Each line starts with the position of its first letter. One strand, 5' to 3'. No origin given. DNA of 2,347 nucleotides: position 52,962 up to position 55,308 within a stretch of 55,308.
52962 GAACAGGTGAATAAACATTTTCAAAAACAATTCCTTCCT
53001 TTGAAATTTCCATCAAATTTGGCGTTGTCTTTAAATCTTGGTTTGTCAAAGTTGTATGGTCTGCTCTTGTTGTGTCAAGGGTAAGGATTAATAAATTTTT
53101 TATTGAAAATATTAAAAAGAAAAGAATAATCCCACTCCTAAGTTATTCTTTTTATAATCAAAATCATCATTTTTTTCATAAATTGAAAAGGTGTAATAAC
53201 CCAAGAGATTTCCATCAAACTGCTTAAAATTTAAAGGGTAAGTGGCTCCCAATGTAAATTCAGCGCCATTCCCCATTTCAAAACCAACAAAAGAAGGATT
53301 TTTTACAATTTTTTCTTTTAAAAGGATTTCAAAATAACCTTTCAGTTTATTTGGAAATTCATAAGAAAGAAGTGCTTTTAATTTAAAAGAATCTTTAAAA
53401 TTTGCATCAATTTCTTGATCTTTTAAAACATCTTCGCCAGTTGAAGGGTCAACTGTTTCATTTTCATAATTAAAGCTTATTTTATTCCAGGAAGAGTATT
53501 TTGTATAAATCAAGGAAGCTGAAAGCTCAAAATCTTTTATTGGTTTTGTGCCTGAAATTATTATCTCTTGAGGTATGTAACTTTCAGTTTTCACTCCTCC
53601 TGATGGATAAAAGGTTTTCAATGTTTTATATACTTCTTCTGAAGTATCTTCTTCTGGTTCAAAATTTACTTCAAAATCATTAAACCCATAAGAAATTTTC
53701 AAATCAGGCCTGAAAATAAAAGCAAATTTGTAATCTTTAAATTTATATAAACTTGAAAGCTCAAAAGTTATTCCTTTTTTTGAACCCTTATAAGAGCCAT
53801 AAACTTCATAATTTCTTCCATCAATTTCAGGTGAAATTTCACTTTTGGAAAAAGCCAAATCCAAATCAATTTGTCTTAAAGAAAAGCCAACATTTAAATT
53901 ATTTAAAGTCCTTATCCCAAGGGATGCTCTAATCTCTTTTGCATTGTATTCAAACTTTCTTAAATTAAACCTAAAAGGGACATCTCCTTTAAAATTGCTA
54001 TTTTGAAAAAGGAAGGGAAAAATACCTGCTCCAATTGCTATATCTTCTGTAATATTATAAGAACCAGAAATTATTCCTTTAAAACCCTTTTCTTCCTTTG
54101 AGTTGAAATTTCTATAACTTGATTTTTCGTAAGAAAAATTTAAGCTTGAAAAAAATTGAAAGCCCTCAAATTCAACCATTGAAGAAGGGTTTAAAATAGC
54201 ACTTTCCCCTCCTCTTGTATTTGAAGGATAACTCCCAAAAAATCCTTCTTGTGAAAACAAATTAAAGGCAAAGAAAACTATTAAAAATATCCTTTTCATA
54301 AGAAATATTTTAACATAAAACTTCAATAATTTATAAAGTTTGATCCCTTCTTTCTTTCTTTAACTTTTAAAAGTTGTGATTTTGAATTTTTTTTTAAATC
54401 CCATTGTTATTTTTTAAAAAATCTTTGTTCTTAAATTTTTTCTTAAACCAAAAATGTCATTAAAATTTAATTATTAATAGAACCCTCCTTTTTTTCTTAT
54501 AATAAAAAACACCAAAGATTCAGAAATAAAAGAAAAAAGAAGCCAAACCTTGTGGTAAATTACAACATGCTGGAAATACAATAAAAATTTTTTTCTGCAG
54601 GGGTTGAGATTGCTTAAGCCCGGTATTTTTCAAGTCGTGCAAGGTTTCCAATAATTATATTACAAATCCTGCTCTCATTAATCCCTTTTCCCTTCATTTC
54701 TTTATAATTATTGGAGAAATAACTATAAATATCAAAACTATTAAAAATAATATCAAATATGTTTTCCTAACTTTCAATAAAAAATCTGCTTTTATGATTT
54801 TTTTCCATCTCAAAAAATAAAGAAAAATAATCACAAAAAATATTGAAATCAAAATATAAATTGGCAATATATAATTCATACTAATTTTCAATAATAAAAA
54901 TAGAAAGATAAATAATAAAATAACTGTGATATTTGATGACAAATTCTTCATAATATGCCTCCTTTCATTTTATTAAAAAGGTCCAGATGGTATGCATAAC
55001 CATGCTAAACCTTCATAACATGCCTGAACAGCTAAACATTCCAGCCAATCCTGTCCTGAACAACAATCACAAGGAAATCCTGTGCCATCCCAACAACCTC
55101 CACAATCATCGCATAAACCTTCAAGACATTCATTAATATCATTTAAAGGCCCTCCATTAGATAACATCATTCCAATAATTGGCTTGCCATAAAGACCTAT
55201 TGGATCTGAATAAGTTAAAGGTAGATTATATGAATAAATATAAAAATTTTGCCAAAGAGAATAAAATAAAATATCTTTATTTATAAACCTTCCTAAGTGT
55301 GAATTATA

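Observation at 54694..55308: Unannotated polymorphic-toxin locus: Rhs core terminus, variable tip and candidate immunity gene at the window edge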

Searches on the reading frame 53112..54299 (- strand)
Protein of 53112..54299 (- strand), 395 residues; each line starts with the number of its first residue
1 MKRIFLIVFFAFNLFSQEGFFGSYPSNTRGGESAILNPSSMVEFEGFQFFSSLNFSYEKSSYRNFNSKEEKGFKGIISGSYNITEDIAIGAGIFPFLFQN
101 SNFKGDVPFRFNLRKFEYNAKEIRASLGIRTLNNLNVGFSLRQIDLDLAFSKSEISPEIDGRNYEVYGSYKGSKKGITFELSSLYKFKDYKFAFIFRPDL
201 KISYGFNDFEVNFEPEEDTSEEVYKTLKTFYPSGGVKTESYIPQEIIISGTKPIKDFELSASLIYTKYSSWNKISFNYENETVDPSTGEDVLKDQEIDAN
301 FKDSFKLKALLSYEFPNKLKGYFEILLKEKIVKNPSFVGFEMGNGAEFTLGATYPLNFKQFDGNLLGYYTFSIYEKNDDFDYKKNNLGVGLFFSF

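Call 13: find_encoding_contigs(protein=window:53112-54299:-, flank=10000, max_places=10)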
Protein window:53112-54299:- (395 aa): no gene with exactly this product is on record in the collection.

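Call 22: search_protein_families(library=pfam, proteins=[window:53112-54299:-], max_evalue=0.001)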
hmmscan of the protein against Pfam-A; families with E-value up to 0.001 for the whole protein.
window:53112-54299:- (395 aa): 1 family
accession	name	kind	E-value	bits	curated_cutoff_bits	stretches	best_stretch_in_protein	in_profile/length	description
PF03349.22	Toluene_X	-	0.00065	18.7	29.7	1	77-310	96-322/421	Outer membrane protein transport protein (OMPP1/FadL/TodX)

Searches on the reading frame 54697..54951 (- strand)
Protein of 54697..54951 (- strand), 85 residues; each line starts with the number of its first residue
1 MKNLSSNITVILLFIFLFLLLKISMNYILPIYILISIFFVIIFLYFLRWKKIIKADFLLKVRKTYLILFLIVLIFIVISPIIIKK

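Call 5: search_protein_families(library=ncbifam, proteins=[window:54697-54951:-], max_evalue=10)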
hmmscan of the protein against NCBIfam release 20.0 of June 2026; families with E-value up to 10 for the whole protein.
seq(85 aa): 1 family
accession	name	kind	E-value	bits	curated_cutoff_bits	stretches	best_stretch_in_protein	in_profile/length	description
NF043039.1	HgcAB_like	equivalog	4.2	6.8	285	1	6-77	162-235/350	HgcAB-like fusion protein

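Call 6: search_protein_families(library=pfam, proteins=[window:54697-54951:-], max_evalue=10)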
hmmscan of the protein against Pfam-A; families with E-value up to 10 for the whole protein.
seq(85 aa): 4 families
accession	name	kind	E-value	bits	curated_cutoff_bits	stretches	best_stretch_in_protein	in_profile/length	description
PF11992.13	TgpA_N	-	1.5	8.2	30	1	10-82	107-180/333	TgpA N-terminal domain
PF06432.16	GPI2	-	2.2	8.3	24.4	1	4-82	45-120/270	Phosphatidylinositol N-acetylglucosaminyltransferase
PF23417.1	STING_TM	-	6.8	7.6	28.1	1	49-79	38-68/109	STING transmembrane domain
PF19529.4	DUF6057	-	6.8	5.9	29.8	1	5-81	96-165/569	Family of unknown function (DUF6057)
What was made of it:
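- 54694..54951 (-): 85-aa ORF with three hydrophobic segments and a basic loop. It is the candidate cognate partner (immunity protein). No family hit (calls 5, 6).
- Tried and rejected: The weak hits for the latter (HgcAB_like, TgpA_N and others, E>1) are hydrophobic noise (calls 5, 6).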

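Call 7: find_encoding_contigs(protein=window:54697-54951:-, flank=10000, max_places=10)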
Protein seq(85 aa) (85 aa): no gene with exactly this product is on record in the collection.

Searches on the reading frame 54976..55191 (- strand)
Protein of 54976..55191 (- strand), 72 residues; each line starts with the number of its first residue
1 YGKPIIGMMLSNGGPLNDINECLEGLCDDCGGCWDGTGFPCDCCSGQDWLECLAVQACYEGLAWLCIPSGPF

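Call 58: predict_structure(alignment_id=A5)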
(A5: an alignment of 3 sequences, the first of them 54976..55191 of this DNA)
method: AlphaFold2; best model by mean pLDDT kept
length: 72 residues; sequences in the alignment: 3
mean_pLDDT: 67.6   pTM: 0.50
mean pLDDT of the five models: 67.6, 67.0, 66.4, 66.3, 64.3
residues with pLDDT >= 90: 0; 70-90: 44; 50-70: 9; < 50: 19
segments of 3 or more residues with pLDDT < 50: 1-16, 70-72
pLDDT, mean of each block of 10 residues (from residue 1): 36 52 83 72 82 84 70 46
secondary structure, 60 per line:
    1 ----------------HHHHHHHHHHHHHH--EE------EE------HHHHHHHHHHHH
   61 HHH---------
elements in order: H17-30 H49-63

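Call 61: fold_search(model_id=the predicted structure, library=pdb)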
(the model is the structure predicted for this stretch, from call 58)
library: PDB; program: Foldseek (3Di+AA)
matches with E <= 10: 14; with E <= 0.001: 0
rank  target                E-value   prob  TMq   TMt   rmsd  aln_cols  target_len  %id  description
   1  3gci_A                4.0e+00  0.06  0.29  0.21   8.1        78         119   17  Crystal Structure of the Complex Formed Between a New Isoform of Phospholipase A2 with C-terminal Amyloid Beta Heptape (released 2009-03-10)
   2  3v9m_A                4.0e+00  0.04  0.28  0.20   8.2        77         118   18  Phospholipase ACII4 from Australian King Brown Snake (released 2013-02-13)
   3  1t37_A                5.2e+00  0.04  0.28  0.20   8.4        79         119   19  Design of specific inhibitors of phospholipase A2: Crystal structure of the complex formed between group I phospholipa (released 2004-05-04)
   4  1mh7                  5.5e+00  0.04  0.29  0.21   8.1        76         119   16  Crystal Structure of a Calcium-Free Isoform of Phospholipase A2 from Naja naja sagittifera at 2.0 A Resolution (released 2003-05-20)
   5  1c74                  6.3e+00  0.05  0.32  0.22   8.1        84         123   14  Structure of the double mutant (K53,56M) of phospholipase A2 (released 2000-07-22)
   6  3bp2                  6.3e+00  0.04  0.31  0.21   8.0        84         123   14  ROLE OF THE N-TERMINUS IN THE INTERACTION OF PANCREATIC PHOSPHOLIPASE A2 WITH AGGREGATED SUBSTRATES. PROPERTIES AND CRYS (released 1983-09-15)
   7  5y6p_gy               6.3e+00  0.03  0.27  0.10   9.2        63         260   17  Structure of the phycobilisome from the red alga Griffithsia pacifica (released 2017-11-15)
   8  2n4q_MODEL_1_B        7.1e+00  0.04  0.25  0.26   8.3        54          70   22  Solution NMR structure of CBX8 in complex with AF9 (CBX8-AF9) (released 2016-07-20)
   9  2not_A                7.1e+00  0.04  0.30  0.21   8.1        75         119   19  NOTECHIS II-5, NEUROTOXIC PHOSPHOLIPASE A2 FROM NOTECHIS SCUTATUS SCUTATUS (released 1997-06-16)
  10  7lie_MODEL_1_A        8.6e+00  0.03  0.33  0.32  10.8        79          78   18  The isolated chicken ASIC1a thumb domain (ATD-c1a) retains the structure and ligand binding properties of the  (released 2022-08-10)
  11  1gp7_A                9.1e+00  0.03  0.30  0.20   8.0        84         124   13  Acidic Phospholipase A2 from venom of Ophiophagus Hannah (released 2002-10-31)
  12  9kan_D                9.7e+00  0.08  0.42  0.29   4.8        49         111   12  Crystal structure of the C. jejuni VapD-VapW toxin-antitoxin complex (released 2025-02-12)
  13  1kvx                  9.7e+00  0.03  0.30  0.21   8.0        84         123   14  CARBOXYLIC ESTER HYDROLASE, SINGLE MUTANT D99A OF BOVINE PANCREATIC PLA2, 1.9 A ORTHORHOMBIC FORM (released 1998-11-18)
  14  1pwo_A                9.7e+00  0.02  0.29  0.20   7.9        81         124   16  Crystal Structure of Phospholipase A2 (MIPLA2) from Micropechis Ikaheka (released 2005-03-01)
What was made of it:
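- The tip has no toxin-domain signature (calls 5, 6, 61).
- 54973..55191 (-): Variable tip of 72 aa plus TAA stop. It is acidic (10 D/E against 1 K/R), has 10 Cys and 12 Gly, and has no signal peptide or hydrophobic segment. The motifs conserved in its two relatives are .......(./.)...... ... CxxCxGQ ... YE ... C. The AF2 model has pLDDT 67.6 and a helix-hairpin-helix shape (call 58), with no significant PDB fold match (call 61).
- Closest known: Secreted disulfide-rich peptide toxins and bacteriocins. Different: The best Foldseek hits were secreted phospholipases A2 at E=4 and TM 0.29, and the catalytic His of the CCxxHD motif is absent (call 61).
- Tried and rejected: All Foldseek PDB hits have E>=4, TM about 0.3 and rmsd about 8 A, and the catalytic His is missing (call 61).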
